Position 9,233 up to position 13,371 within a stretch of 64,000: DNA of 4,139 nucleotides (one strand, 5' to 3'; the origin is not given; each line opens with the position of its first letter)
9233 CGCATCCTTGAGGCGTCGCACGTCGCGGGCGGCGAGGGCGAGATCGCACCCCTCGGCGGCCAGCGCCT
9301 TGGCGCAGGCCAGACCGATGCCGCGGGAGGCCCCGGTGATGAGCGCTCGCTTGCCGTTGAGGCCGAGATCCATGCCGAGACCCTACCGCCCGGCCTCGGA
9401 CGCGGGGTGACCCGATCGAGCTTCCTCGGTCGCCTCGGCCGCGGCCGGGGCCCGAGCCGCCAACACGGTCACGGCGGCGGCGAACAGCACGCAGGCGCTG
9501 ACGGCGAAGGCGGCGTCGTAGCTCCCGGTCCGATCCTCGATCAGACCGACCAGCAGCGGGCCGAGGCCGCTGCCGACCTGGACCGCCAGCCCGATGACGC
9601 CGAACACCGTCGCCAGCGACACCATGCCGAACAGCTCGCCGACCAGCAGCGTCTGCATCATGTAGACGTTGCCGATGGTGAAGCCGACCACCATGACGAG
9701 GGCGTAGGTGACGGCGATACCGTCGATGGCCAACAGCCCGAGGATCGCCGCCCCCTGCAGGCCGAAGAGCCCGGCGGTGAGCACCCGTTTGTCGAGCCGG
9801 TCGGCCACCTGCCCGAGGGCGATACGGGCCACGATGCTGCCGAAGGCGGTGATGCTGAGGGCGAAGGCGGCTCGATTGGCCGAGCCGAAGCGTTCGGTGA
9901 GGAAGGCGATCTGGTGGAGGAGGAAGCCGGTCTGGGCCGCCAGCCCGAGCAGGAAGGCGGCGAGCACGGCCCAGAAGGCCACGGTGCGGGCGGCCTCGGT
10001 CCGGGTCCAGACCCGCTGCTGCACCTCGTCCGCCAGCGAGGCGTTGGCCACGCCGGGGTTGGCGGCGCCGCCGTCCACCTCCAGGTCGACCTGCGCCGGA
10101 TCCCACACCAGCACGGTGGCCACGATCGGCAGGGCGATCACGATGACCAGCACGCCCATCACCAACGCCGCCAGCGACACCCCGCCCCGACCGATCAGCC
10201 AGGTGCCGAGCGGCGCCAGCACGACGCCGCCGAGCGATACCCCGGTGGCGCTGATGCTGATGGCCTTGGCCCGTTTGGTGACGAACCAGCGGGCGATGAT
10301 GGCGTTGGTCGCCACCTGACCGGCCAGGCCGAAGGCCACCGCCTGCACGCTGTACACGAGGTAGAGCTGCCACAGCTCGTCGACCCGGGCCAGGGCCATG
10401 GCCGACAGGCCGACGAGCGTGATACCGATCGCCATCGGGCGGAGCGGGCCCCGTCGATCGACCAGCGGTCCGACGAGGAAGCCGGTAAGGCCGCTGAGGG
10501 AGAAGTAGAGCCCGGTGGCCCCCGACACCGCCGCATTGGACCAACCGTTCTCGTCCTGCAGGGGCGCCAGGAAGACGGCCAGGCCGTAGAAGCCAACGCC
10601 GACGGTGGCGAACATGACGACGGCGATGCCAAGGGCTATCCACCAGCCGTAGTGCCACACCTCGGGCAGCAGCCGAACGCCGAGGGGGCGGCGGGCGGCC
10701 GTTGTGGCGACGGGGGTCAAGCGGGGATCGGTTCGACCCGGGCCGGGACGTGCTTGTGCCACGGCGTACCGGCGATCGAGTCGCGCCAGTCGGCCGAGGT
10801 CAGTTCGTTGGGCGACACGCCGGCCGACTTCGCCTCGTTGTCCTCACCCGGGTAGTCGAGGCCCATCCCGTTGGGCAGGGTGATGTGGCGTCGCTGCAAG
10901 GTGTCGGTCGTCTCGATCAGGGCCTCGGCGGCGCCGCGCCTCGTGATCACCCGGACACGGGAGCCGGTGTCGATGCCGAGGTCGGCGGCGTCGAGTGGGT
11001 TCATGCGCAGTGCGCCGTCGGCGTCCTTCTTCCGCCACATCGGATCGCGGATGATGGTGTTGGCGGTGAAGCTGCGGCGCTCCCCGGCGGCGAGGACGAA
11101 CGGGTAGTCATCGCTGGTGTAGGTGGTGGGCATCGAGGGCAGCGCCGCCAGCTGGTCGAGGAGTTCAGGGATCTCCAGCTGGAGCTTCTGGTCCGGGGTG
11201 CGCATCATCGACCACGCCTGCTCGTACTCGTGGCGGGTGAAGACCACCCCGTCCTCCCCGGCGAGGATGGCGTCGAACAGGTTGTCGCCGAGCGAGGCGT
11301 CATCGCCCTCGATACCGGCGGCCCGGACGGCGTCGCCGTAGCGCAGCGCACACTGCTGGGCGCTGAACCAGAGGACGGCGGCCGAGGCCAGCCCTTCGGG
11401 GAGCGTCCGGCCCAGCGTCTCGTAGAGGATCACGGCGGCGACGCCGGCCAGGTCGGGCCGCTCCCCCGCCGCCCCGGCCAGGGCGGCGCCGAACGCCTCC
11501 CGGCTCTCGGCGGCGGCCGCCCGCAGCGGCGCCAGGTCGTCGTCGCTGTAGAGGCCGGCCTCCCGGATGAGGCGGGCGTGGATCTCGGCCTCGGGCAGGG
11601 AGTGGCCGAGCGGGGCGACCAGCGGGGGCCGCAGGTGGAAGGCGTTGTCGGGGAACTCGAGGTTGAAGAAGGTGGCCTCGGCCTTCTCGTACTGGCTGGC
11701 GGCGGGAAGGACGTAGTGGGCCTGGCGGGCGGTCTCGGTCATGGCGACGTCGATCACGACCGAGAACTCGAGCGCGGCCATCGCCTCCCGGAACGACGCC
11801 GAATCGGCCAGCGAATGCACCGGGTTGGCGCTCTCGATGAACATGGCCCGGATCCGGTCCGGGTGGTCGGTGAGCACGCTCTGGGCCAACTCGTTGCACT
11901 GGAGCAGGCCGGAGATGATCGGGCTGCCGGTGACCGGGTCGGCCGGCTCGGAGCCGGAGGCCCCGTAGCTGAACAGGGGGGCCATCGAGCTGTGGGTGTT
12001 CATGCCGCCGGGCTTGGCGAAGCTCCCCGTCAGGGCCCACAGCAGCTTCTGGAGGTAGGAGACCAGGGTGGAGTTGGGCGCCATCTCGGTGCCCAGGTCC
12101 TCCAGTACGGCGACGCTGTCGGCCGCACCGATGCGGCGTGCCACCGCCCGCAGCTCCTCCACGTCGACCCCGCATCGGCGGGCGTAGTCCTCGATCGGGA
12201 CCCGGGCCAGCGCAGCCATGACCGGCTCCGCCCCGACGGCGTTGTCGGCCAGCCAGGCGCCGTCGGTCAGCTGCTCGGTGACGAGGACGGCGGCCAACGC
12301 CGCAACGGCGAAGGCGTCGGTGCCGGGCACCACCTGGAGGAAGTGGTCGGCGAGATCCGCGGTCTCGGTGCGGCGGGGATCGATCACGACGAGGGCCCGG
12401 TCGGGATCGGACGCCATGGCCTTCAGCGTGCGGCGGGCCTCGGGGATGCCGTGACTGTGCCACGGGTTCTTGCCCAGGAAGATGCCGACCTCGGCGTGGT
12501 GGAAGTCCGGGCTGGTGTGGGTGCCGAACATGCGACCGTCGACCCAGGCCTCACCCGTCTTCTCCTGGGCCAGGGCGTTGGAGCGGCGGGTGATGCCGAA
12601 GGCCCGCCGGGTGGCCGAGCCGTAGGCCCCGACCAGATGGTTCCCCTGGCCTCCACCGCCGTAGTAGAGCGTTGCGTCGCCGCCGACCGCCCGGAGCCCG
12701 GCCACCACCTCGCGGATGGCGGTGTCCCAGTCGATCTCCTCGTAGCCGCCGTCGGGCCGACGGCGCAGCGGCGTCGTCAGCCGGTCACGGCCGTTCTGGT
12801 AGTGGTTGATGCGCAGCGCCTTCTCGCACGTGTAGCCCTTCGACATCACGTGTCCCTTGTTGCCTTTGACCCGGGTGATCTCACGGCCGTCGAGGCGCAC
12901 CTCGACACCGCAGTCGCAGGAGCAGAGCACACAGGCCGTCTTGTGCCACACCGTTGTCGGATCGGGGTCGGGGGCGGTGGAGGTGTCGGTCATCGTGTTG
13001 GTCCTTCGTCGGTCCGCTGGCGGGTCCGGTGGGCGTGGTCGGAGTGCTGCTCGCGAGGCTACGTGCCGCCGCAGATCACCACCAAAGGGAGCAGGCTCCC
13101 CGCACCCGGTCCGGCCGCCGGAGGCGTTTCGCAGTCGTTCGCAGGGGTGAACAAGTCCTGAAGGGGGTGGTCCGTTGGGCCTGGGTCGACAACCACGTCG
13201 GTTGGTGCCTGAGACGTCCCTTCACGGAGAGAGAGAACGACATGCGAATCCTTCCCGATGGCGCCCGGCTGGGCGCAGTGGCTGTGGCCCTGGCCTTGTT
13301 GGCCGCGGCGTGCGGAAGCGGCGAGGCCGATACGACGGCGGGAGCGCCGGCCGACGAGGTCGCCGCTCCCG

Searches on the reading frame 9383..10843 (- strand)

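Call 64: search_protein_families(library=pfam, proteins=[window:9383-10843:-], max_evalue=0.00001)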
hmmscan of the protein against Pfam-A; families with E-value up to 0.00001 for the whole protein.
window:9383-10843:- (486 aa): 1 family
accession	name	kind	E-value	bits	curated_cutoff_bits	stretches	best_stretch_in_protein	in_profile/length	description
PF07690.21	MFS_1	-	2.1e-46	158.9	33.4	2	77-429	4-347/347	Major Facilitator Superfamily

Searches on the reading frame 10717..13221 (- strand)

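Call 64: search_protein_families(library=pfam, proteins=[window:10717-13221:-], max_evalue=0.00001)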
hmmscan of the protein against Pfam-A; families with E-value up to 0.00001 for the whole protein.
window:10717-13221:- (834 aa): 3 families
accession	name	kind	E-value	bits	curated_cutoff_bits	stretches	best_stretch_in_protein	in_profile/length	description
PF00384.28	Molybdopterin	-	2.4e-20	73.3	24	1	147-523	1-325/353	Molybdopterin oxidoreductase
PF01568.27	Molydop_binding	-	1.2e-15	57.9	26.8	1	709-826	2-110/110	Molydopterin dinucleotide binding domain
PF04879.21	Molybdop_Fe4S4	-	6e-08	33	22.7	1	92-138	3-49/55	Molybdopterin oxidoreductase Fe4S4 domain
